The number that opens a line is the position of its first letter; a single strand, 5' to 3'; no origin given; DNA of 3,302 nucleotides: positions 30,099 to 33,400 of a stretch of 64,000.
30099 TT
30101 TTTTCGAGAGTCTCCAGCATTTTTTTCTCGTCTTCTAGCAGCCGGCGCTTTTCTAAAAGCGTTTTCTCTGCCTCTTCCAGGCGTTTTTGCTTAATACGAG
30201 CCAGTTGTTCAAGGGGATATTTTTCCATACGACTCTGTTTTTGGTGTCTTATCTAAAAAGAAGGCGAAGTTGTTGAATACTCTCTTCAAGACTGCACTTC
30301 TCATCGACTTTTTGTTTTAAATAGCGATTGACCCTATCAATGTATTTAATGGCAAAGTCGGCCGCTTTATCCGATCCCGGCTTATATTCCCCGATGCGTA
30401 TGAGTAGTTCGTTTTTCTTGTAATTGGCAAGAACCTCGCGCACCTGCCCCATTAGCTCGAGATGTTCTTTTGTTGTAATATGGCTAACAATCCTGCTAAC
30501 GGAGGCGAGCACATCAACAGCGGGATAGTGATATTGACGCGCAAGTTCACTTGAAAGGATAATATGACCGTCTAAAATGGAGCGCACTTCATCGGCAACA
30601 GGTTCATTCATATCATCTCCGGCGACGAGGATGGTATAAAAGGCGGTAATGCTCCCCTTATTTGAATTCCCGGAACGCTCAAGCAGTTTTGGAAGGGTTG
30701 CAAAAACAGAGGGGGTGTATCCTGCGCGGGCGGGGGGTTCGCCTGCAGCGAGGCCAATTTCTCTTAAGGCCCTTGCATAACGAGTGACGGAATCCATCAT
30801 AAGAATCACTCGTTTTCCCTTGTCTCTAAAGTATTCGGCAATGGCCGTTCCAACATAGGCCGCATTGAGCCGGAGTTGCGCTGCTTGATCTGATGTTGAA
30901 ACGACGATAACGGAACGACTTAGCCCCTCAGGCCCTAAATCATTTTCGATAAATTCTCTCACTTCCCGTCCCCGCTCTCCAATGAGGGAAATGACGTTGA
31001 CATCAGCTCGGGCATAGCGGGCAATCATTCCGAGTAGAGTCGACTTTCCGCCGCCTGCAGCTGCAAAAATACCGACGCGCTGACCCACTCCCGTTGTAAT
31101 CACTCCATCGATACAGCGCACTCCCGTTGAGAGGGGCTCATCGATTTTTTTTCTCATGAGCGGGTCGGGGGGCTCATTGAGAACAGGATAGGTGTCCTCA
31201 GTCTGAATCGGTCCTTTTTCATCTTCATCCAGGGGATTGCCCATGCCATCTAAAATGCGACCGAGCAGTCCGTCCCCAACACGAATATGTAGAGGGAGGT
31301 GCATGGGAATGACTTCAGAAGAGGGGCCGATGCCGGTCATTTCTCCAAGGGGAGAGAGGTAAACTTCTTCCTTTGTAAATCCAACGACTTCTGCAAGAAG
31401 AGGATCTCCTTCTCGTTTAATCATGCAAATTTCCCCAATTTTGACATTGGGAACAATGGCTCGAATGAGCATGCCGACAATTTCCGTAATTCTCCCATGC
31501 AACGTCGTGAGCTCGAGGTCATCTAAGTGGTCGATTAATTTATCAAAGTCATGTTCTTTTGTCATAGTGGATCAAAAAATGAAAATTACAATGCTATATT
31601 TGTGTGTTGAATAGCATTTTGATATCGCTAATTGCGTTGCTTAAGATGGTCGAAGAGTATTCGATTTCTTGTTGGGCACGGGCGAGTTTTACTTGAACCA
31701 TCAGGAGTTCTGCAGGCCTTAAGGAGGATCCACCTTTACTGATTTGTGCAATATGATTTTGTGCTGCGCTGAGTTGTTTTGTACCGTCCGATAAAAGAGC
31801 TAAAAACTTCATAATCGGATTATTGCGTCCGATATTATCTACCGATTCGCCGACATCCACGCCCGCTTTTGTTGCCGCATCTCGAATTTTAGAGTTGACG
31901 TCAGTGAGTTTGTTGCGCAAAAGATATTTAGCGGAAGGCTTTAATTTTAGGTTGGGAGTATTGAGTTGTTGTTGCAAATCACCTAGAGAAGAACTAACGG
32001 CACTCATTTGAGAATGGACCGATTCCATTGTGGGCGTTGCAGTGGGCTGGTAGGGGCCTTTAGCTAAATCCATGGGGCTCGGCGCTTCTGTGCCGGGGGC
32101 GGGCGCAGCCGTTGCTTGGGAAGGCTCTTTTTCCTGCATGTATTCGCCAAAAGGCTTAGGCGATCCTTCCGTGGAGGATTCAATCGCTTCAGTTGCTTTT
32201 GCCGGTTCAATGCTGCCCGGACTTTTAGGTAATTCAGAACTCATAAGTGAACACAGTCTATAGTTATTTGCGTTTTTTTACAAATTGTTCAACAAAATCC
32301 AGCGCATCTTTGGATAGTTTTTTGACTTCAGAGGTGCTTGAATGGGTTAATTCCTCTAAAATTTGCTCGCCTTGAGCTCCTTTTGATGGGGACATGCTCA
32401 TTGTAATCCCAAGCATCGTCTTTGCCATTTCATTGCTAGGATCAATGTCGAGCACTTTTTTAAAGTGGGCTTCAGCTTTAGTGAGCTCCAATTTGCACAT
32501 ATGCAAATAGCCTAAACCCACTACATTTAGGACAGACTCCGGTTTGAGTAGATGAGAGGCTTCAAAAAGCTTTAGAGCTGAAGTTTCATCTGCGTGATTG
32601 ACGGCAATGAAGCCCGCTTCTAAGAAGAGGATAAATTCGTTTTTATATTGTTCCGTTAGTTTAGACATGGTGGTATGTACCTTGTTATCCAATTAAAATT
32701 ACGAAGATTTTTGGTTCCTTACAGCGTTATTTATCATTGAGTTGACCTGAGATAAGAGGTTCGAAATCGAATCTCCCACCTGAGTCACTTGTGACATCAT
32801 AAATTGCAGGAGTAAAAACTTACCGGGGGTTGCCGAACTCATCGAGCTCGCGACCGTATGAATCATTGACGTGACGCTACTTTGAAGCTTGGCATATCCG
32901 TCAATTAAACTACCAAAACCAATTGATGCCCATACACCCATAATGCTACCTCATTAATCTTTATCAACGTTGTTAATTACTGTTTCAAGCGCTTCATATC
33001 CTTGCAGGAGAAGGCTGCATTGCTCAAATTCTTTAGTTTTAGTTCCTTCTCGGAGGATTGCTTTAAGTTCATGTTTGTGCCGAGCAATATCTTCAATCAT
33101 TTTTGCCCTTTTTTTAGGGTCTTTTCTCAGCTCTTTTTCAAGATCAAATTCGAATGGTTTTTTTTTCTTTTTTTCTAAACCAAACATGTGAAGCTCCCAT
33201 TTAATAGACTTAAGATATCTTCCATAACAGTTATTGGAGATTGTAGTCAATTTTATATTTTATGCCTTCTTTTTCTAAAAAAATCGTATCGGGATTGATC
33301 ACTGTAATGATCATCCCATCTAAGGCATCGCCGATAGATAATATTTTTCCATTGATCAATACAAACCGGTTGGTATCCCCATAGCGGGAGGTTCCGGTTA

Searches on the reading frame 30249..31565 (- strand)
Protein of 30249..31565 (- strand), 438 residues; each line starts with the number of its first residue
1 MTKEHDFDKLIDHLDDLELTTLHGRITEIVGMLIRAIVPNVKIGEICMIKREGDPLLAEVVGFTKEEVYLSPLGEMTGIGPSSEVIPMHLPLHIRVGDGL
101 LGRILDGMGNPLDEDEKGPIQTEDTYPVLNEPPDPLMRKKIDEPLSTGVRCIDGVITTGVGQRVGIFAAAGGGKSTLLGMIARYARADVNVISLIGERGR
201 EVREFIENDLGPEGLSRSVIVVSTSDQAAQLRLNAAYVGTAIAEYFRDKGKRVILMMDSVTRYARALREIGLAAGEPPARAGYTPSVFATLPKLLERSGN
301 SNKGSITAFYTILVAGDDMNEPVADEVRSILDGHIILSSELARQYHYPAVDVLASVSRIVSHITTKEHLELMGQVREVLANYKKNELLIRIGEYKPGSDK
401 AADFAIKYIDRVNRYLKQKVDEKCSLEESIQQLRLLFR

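Call 8: search_protein_families(library=pfam, proteins=[window:30249-31565:-], max_evalue=0.1)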
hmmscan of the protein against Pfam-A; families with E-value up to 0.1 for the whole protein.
window:30249-31565:- (438 aa): 4 families
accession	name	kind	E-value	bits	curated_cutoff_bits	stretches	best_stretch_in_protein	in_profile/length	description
PF00006.31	ATP-synt_ab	-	5.3e-87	291.4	29.5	1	148-357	1-213/213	ATP synthase alpha/beta family, nucleotide-binding domain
PF18269.6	T3SS_ATPase_C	-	5.3e-25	87.5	22.7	1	364-434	1-71/72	T3SS EscN ATPase C-terminal domain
PF02874.29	ATP-synt_ab_N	-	1e-05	26.4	20.9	1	26-87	1-67/69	ATP synthase alpha/beta family, beta-barrel domain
PF00005.33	ABC_tran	-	0.089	13.8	25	0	161-194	11-44/137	ABC transporter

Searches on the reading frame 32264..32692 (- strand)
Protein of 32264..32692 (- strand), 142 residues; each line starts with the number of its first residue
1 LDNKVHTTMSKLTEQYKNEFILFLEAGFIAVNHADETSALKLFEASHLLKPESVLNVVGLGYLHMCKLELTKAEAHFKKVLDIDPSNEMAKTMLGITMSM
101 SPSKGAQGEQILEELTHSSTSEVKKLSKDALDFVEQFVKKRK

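Call 8: search_protein_families(library=pfam, proteins=[window:32264-32692:-], max_evalue=0.1)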
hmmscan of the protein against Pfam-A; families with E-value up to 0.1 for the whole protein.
window:32264-32692:- (142 aa): 5 families
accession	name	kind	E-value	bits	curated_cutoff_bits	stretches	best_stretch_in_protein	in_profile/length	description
PF07719.23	TPR_2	-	0.00039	20.8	27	1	60-87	7-34/34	Tetratricopeptide repeat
PF23914.1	TPR_CcmH_CycH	-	0.00042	20.6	42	1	60-136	56-134/158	Cytochrome c-type biogenesis protein H TPR domain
PF00515.34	TPR_1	-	0.00089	19.4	27.8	1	59-87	6-34/34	Tetratricopeptide repeat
PF09613.16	HrpB1_HrpK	-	0.011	15.8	29.3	1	27-102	18-93/126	Bacterial type III secretion protein (HrpB1_HrpK)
PF14559.12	TPR_19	-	0.068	13.9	25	0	71-117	8-53/68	Tetratricopeptide repeat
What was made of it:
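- On T3SS hydrophobic translocators (SctE/SctB; YopB/YopD, CopB/CopD): The only TPR-like protein nearby is the 142-aa product at 32264-32692 in the sctD operon (call 8).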

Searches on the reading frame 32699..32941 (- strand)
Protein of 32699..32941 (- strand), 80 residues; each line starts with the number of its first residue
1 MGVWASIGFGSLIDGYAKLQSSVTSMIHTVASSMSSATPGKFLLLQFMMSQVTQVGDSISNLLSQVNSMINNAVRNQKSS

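Call 8: search_protein_families(library=pfam, proteins=[window:32699-32941:-], max_evalue=0.1)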
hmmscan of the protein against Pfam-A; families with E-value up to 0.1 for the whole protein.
window:32699-32941:- (80 aa): 4 families
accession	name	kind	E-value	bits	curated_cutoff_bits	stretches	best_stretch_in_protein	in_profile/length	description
PF15984.10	Collagen_mid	-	0.033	14.4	31.1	1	6-75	71-137/198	Bacterial collagen, middle region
PF12179.13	IKKbetaNEMObind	-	0.034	14.4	25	1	61-80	9-28/37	I-kappa-kinase-beta NEMO binding domain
PF04513.17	Baculo_PEP_C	-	0.037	14.5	38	0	45-78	94-127/140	Baculovirus polyhedron envelope protein, PEP, C terminus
PF06248.19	Zw10_N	-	0.093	13.8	26.3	0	43-75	28-60/93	Centromere/kinetochore Zw10 N-terminal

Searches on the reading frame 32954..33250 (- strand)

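Call 8: search_protein_families(library=pfam, proteins=[window:32954-33250:-], max_evalue=0.1)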
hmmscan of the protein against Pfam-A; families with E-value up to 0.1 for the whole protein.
window:32954-33250:- (98 aa): 3 families
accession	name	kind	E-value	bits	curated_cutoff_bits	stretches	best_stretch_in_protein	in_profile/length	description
PF17376.7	DUF5398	-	6.4e-16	59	28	1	22-96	1-78/80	Family of unknown function (DUF5398)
PF08988.15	T3SS_needle_E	-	0.0039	17.8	22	1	37-98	4-66/67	Type III secretion system, cytoplasmic E component of needle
PF03072.19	DUF237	-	0.044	14.3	25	1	14-55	34-75/137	Domain of unknown function (DUF237)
